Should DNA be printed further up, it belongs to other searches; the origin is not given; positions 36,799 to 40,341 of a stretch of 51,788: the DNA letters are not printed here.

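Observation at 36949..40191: Single-HKD PLD nuclease fused to the N-terminus of an SNF2-type motor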

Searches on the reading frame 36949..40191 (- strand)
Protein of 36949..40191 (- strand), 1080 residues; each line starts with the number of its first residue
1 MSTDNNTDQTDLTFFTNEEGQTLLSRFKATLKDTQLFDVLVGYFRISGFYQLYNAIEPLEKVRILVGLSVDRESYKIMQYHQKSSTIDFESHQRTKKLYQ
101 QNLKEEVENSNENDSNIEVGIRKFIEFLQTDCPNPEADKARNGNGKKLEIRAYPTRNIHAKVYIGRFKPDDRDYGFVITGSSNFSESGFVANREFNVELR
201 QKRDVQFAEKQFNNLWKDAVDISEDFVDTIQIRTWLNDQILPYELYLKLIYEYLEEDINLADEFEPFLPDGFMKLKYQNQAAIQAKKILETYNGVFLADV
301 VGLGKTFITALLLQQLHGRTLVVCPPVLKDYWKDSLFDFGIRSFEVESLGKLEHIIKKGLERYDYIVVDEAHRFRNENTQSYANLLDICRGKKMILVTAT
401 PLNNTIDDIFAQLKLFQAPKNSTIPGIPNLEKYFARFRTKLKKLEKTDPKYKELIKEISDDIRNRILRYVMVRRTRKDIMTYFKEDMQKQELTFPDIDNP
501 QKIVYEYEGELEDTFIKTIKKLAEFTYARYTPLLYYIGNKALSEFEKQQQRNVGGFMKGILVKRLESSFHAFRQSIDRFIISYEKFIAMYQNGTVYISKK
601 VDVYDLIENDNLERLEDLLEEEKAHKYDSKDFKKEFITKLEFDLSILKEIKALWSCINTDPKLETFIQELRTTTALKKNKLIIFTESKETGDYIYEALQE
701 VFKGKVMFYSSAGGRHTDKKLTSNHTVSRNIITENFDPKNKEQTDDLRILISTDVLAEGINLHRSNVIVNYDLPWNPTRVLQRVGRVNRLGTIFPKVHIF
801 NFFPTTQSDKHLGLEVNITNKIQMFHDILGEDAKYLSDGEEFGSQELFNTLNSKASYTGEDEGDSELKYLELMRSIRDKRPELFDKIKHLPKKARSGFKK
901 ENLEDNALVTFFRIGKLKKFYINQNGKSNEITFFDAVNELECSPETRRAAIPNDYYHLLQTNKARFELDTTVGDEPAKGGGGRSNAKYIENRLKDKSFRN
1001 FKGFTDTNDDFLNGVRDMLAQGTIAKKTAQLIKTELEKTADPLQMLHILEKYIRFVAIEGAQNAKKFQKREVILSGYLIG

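Call 6: search_protein_families(library=pfam, proteins=[window:36949-40191:-], max_evalue=0.01)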
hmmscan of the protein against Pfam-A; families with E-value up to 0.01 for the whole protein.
window:36949-40191:- (1080 aa): 8 families
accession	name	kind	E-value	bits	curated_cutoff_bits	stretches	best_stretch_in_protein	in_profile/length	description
PF00271.37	Helicase_C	-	2.5e-16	60.3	23.5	1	662-791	2-110/110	Helicase conserved C-terminal domain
PF00176.29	SNF2-rel_dom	-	2.2e-14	53.7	24.9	1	348-507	113-251/290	SNF2-related domain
PF13091.12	PLDc_2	-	5.4e-09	36.4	27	1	146-216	67-132/132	PLD-like domain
PF00270.35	DEAD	-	5.7e-08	33.1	26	1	350-407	103-165/167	DEAD/DEAH box helicase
PF04851.21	ResIII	-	3.2e-07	30.9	22.5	1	356-401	119-162/164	Type III restriction enzyme, res subunit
PF09565.16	RE_NgoFVII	-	6.5e-05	22.7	23.8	1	146-219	80-152/162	NgoFVII restriction endonuclease N-terminal PLD domain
PF13401.12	AAA_22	-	7.3e-05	23.5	27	1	301-398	14-122/130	AAA domain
PF22590.2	Cas3-like_C_2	-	0.0029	18.3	27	1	693-789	17-103/106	CRISPR-associated nuclease/helicase Cas3, C-terminal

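Call 7: search_protein_families(library=padloc, proteins=[window:36949-40191:-], max_evalue=0.01)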
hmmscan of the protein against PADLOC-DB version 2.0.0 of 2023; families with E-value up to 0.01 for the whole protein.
window:36949-40191:- (1080 aa): 37 families (the best 25 are shown)
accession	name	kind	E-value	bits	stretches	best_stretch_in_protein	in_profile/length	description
PDLC01075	C3a139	-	1.6e-50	170.4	1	23-824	11-761/948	HKD+Snf2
PDLC02621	DrmD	-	1.5e-36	124.1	2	465-824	330-662/1040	DrmD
PDLC02193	PLD_Helicase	-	9.8e-34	114.6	2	639-831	647-836/905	-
PDLC02623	DrmD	-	4.8e-31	105.4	3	657-838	507-669/1040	DrmD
PDLC02619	DrmD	-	5.5e-31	105.5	2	613-905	344-643/872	DrmD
PDLC00659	HmaA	-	1.1e-28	97.6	1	544-793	360-613/1176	SNF2 helicase / DEAD-box helicase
PDLC02840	DpdE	-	1.6e-25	87.6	1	296-793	180-657/1091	DpdE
PDLC02500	BrxHI|BrxHII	-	8.1e-24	82.2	1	547-803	363-585/933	BrxHI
PDLC02843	DpdE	-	1e-20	71.3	2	296-416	179-312/1091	DpdE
PDLC02633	DrmD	-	8.6e-19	65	2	552-806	396-644/839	DrmD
PDLC02504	BrxHI|BrxHII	-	6.5e-17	58.8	1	546-808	362-599/971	BrxHII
PDLC02572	DrmA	-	8.8e-17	58.3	2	659-810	496-641/1043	DrmA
PDLC02632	DrmD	-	7.6e-15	52.4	2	664-809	508-643/662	DrmD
PDLC04556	PDC-M27C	-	1.1e-14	51.8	2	749-790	758-800/892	-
PDLC02620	DrmD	-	2.7e-14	50.1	1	552-835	361-619/1060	DrmD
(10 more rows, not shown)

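Call 8: search_protein_families(library=ncbifam, proteins=[window:36949-40191:-], max_evalue=0.01)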
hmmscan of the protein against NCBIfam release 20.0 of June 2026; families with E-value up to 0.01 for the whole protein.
window:36949-40191:- (1080 aa): 20 families
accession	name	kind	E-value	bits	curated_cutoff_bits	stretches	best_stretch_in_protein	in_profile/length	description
NF042964.1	phospholipD_antiphage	equivalog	1.8e-46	158.9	1100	3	462-832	522-829/895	phospholipase D-like domain-containing anti-phage protein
NF038317.1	DISARM_DrmD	equivalog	2.5e-44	151.9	610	2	464-890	313-707/1021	DISARM system SNF2-like helicase DrmD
NF038318.1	DISARM_DrmD_b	equivalog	6.7e-32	110.5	950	2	613-915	341-650/868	DISARM system SNF2-like helicase DrmD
NF041062.1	DpdE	equivalog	1.5e-27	96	500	2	613-790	486-639/1048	protein DpdE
NF003426.0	PRK04914.1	equivalog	5e-15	54.8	576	2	744-792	545-593/959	RNA polymerase-associated protein RapA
NF010337.0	PRK13766.1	equivalog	1.5e-10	39.9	610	1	605-789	294-467/781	Hef nuclease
NF041790.1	anti-phage_ZorD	equivalog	2.1e-09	35.9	1500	1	657-792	901-1026/1035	type I Zorya anti-phage system protein ZorD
NF058637.1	helic_SCO1167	equivalog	2.7e-06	25.7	1200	0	294-336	490-538/932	SCO1167/SCO6262 family helicase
NF053631.1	RNA_helic_CshA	equivalog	2.8e-06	26.5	646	1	679-792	238-333/434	degradosome RNA helicase CshA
NF003390.0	PRK04537.1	equivalog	3.9e-06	26.2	732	1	740-792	301-353/572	ATP-dependent RNA helicase RhlB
NF053711.1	RNA_heli_RhlE1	exception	4.7e-06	25.6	750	1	743-792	291-340/434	RNA helicase RhlE1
NF008642.0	PRK11634.1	equivalog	6.2e-06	24.9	989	1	746-792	295-341/628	DEAD/DEAH family ATP-dependent RNA helicase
NF008394.0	PRK11192.1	equivalog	1.1e-05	24.5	507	1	744-791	295-342/441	ATP-dependent RNA helicase SrmB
NF008744.0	PRK11776.1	equivalog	1.7e-05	23.6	524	1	747-791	293-337/460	ATP-dependent RNA helicase DbpA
NF003419.0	PRK04837.1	equivalog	0.00013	20.9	588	1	744-792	304-352/424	ATP-dependent RNA helicase RhlB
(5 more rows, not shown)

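Call 9: search_solved_structures(query=window:36949-40191:-, max_evalue=0.01, show_alignments=1)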
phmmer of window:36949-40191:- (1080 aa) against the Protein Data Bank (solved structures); distinct sequences matched with E-value up to 0.01: 140 (the best 60 are shown).
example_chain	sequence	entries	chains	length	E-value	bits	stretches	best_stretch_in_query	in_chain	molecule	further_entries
5jxr_A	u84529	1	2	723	2.1e-13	52.2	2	328-415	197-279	Chromatin-remodeling complex ATPase-like protein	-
6pwf_K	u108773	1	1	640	3e-12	48.4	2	329-415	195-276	chromatin remodeling factor ISWI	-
7ux9_P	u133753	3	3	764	7.7e-11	43.7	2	748-832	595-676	ATP-dependent DNA helicase DDM1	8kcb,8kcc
8wh5_K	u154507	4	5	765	7.8e-11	43.7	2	748-832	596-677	ATP-dependent DNA helicase DDM1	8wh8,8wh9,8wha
8j90_K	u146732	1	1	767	7.9e-11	43.7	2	748-832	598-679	ATP-dependent DNA helicase DDM1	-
8skz_A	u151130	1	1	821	1e-10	43.3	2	748-832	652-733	ATP-dependent DNA helicase DDM1,Lymphoid-specific helicase chimera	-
6ne3_W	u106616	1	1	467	6.1e-10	40.8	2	341-415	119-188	SWI/SNF-related matrix-associated actin-dependent regulator of chromatin subfamily A membe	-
9ear_W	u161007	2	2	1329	6.7e-10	40.6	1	362-420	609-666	Chromodomain-helicase-DNA-binding protein 1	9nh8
6jyl_K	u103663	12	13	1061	7.4e-10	40.5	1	356-415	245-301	ISWI chromatin-remodeling complex ATPase ISW1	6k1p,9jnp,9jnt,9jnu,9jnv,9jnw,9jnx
6iro_L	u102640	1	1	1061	7.4e-10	40.5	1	356-415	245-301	ISWI chromatin-remodeling complex ATPase ISW1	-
7x3t_V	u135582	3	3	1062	7.4e-10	40.5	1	356-415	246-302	ISWI chromatin-remodeling complex ATPase ISW1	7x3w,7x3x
9lj2_K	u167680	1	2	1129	8.9e-10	40.2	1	356-415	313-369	ISWI chromatin-remodeling complex ATPase ISW1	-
8v4y_W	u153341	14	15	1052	6.6e-09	37.4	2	740-808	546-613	SWI/SNF-related matrix-associated actin-dependent regulator of chromatin subfamily A membe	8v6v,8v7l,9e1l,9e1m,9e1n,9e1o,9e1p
3mwy_W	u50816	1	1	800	1.1e-08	36.7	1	358-431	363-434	Chromo domain-containing protein 1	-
9n6h_K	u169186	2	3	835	1.1e-08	36.6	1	358-430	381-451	Chromo domain-containing protein 1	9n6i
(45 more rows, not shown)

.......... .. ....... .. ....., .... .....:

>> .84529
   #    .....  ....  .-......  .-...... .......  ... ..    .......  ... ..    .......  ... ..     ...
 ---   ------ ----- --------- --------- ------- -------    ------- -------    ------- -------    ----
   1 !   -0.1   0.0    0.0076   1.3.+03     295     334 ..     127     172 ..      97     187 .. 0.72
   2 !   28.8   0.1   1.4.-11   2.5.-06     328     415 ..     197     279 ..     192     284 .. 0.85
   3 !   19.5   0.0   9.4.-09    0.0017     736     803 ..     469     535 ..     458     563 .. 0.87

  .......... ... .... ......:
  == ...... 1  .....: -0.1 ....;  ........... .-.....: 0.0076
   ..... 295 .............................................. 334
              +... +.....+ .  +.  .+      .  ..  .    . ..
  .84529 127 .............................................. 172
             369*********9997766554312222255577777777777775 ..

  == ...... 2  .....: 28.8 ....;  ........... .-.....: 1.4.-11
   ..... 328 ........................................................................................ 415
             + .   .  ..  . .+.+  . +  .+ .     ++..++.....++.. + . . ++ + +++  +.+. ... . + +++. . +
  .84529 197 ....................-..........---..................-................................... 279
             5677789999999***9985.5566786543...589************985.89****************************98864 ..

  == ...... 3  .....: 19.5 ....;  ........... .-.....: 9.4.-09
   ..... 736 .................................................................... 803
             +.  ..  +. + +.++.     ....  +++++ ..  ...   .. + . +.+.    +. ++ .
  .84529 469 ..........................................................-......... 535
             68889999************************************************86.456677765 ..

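Call 11: find_homologous_proteins(query=window:36949-40191:-, max_evalue=1e-10)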
Query window:36949-40191:- (1080 aa): 7742 proteins with E <= 1e-10 among 8000 candidates; the best 120 are listed.
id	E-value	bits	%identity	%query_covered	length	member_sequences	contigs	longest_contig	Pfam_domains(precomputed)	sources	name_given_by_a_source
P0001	0.0e+0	2428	100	100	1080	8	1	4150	PF00270.36,PF00176.30,PF13091.13,PF00271.38,PF04851.22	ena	-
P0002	0.0e+0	2147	87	100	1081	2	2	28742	PF00270.36,PF00176.30,PF13091.13,PF00271.38,PF04851.22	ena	-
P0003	0.0e+0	2140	87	100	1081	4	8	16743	PF00270.36,PF00176.30,PF13091.13,PF00271.38,PF04851.22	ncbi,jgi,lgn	ncbi:MAG: helicase-related protein [Peptococcales bacterium]|jgi:superfamily II DNA/RNA helicase/HKD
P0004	0.0e+0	2135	86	100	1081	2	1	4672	PF00270.36,PF00176.30,PF13091.13,PF00271.38,PF04851.22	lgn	-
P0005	0.0e+0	2134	87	100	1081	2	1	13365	PF00270.36,PF00176.30,PF13091.13,PF00271.38,PF04851.22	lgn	-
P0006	0.0e+0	2133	87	100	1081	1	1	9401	PF00270.36,PF00176.30,PF13091.13,PF00271.38,PF04851.22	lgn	-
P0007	0.0e+0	2128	86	100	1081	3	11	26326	PF00270.36,PF00176.30,PF13091.13,PF00271.38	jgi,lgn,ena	-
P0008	0.0e+0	2123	86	100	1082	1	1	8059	PF00270.36,PF00176.30,PF13091.13,PF00271.38,PF04851.22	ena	-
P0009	0.0e+0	2120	86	100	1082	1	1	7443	PF00270.36,PF00176.30,PF13091.13,PF00271.38,PF04851.22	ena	-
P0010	0.0e+0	2120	86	100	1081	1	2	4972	PF00270.36,PF00176.30,PF13091.13,PF00271.38,PF04851.22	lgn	-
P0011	0.0e+0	2120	86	100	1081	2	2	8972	PF00270.36,PF00176.30,PF13091.13,PF00271.38,PF04851.22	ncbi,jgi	jgi:superfamily II DNA or RNA helicase/HKD family nuclease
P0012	0.0e+0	2115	86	100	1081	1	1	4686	PF00270.36,PF00176.30,PF13091.13,PF00271.38,PF04851.22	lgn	-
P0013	0.0e+0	2114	86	100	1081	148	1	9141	PF00270.36,PF00176.30,PF13091.13,PF00271.38,PF04851.22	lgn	-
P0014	0.0e+0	2111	86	100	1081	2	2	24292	PF00270.36,PF00176.30,PF13091.13,PF00271.38,PF04851.22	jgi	jgi:superfamily II DNA or RNA helicase/HKD family nuclease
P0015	0.0e+0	2111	86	100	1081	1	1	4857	PF00270.36,PF00176.30,PF13091.13,PF00271.38,PF04851.22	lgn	-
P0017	0.0e+0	2110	86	99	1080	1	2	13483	PF00270.36,PF00176.30,PF13091.13,PF00271.38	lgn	-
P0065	0.0e+0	2046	83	100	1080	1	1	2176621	PF00270.36,PF00176.30,PF13091.13,PF00271.38,PF04851.22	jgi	jgi:superfamily II DNA or RNA helicase/HKD family nuclease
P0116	0.0e+0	1939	79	100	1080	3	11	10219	PF00270.36,PF00176.30,PF13091.13,PF00271.38,PF04851.22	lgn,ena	-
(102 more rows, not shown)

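Call 18: find_related_loci(query=window:36949-40191:-, collection=genome_contigs, flank=10000)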
Query window:36949-40191:- (1080 aa) in genome_contigs; peptide patterns used: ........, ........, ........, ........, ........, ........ (x = any residue, [..] = any of these).
143 stretches matched a pattern; 107 encode a relative of the query (tblastn E <= 1e-3); the best 80 are kept; 80 distinct loci.
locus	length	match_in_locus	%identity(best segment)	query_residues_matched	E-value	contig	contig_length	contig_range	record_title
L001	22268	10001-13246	87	1-1079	0e+0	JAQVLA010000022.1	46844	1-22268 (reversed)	MAG: Bacteroidales bacterium isolate STF1_1 NODE_1462_length_46844_cov_9.703299_Sandtown_F1, whole genome shotgun sequen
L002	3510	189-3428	87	1-1079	0e+0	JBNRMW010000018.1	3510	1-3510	MAG: Erysipelotrichaceae bacterium isolate UACH.tes k127_428752, whole genome shotgun sequence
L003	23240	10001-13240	86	1-1079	0e+0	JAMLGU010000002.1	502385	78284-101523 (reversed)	MAG: Chitinophagaceae bacterium isolate ACE_NR_BACT11 ACE_NR_BACT11_2, whole genome shotgun sequence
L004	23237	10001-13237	87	1-1078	0e+0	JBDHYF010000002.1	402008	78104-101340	MAG: Chitinophagaceae bacterium isolate AS-MESO-3CA.22 NODE_37_length_402008_cov_10.223098, whole genome shotgun sequenc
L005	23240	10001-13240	86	1-1079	0e+0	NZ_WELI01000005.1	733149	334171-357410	Rudanella paleaurantiibacter strain HX-22-17 Scaffold4_2, whole genome shotgun sequence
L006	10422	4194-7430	86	1-1078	0e+0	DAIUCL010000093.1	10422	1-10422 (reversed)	MAG TPA_asm: Chitinophagaceae bacterium isolate CTOTU10749 NODE_2120_length_10422_cov_8.598341, whole genome shotgun seq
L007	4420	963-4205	85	1-1078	0e+0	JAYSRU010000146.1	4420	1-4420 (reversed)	MAG: Crocinitomicaceae bacterium isolate GFS_12027 GFS_12027_145, whole genome shotgun sequence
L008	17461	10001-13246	85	1-1078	0e+0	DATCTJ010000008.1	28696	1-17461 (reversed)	MAG TPA_asm: Lutibacter sp. isolate SMAG_U7328 k141_76672, whole genome shotgun sequence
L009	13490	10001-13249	84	1-1079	0e+0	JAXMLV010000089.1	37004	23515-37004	MAG: Flavobacteriaceae bacterium isolate L4S_metabat.bin.10 k141_7146, whole genome shotgun sequence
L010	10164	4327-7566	85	1-1079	0e+0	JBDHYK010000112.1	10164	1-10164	MAG: Niabella sp. isolate AS-MICRO-3CA.97 NODE_32530_length_10164_cov_4.918650, whole genome shotgun sequence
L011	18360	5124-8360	85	1-1078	0e+0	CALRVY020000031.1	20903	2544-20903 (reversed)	MAG: Pseudanabaena sp. UWO311 isolate JJ-KV9-13-3-m1-bin300 genome assembly, contig: JJ-ZL85-90-C272, whole genome shotg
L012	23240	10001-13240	84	1-1079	0e+0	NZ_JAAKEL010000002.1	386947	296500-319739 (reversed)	Dysgonomonas sp. ZJ279 Scaffold2_1, whole genome shotgun sequence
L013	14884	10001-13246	83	1-1079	0e+0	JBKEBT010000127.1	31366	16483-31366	MAG: Pyrinomonadaceae bacterium isolate VLC_065 k251_3736919, whole genome shotgun sequence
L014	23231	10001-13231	83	5-1078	0e+0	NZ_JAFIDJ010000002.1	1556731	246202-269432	Algoriphagus lutimaris strain KCTC 22630 2, whole genome shotgun sequence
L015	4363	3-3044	87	69-1079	0e+0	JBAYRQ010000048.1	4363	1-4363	MAG: Weeksellaceae bacterium isolate SO_2016_LW2_48 scaffold48279_LW138R_2016, whole genome shotgun sequence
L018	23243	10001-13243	81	1-1079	0e+0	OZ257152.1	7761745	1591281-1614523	MAG: Dyadobacter sp. isolate e416601d-a430-49ba-b541-7d06a6a814a1 genome assembly, chromosome: 1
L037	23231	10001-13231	72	5-1078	0e+0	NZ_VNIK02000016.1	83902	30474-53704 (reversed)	Flagellimonas hadalis strain MT-229 Scaffold16, whole genome shotgun sequence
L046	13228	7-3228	65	8-1080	0e+0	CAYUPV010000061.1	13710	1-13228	MAG TPA_asm: uncultured Methylococcales bacterium isolate binchicken_co172_201 genome assembly, contig: NODE_3831_length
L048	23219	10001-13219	66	9-1080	0e+0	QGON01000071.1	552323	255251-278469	MAG: bacterium endosymbiont of Escarpia laminata isolate MRB-2015-B NODE_1_length_552323_cov_16.1914_ID_2233, whole geno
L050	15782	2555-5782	64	6-1080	0e+0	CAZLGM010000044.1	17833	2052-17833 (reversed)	MAG TPA_asm: uncultured Desulfocapsaceae bacterium isolate SRP077602_co1_307 genome assembly, contig: NODE_9516_length_1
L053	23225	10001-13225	65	6-1080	0e+0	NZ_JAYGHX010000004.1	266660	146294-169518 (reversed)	Cyanobium gracile UHCC 0139 00004266660, whole genome shotgun sequence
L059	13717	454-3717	64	3-1080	0e+0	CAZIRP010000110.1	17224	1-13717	MAG TPA_asm: uncultured Caldilineaceae bacterium isolate SRP329715_co2_299 genome assembly, contig: NODE_6391_length_172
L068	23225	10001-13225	65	6-1080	0e+0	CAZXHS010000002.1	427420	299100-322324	MAG TPA_asm: uncultured Desulfobulbus sp. isolate SRP220891_co1_493 genome assembly, contig: NODE_10_length_427420_cov_1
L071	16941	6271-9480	64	6-1080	0e+0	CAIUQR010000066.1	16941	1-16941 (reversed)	MAG: uncultured delta proteobacterium isolate VK4_bin-1304 genome assembly, contig: bin-1304:066/155, whole genome shotg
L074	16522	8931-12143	55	4-1080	0e+0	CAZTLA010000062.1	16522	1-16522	MAG TPA_asm: uncultured Syntrophales bacterium isolate binchicken_co232_232 genome assembly, contig: NODE_6872_length_16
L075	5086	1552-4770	55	3-1080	0e+0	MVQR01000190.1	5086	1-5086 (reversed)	MAG: Syntrophus sp. PtaB.Bin001 A4E66_contig000190, whole genome shotgun sequence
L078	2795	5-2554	64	233-1080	0e+0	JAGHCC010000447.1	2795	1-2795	MAG: Desulfobulbaceae bacterium isolate AUK272 PB_MBMC_226_c_000000000067, whole genome shotgun sequence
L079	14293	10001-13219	65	9-1080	0e+0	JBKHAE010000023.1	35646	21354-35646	MAG: Desulfobacterales bacterium isolate D1M01_11 NODE_1369_length_35646_cov_6.131915, whole genome shotgun sequence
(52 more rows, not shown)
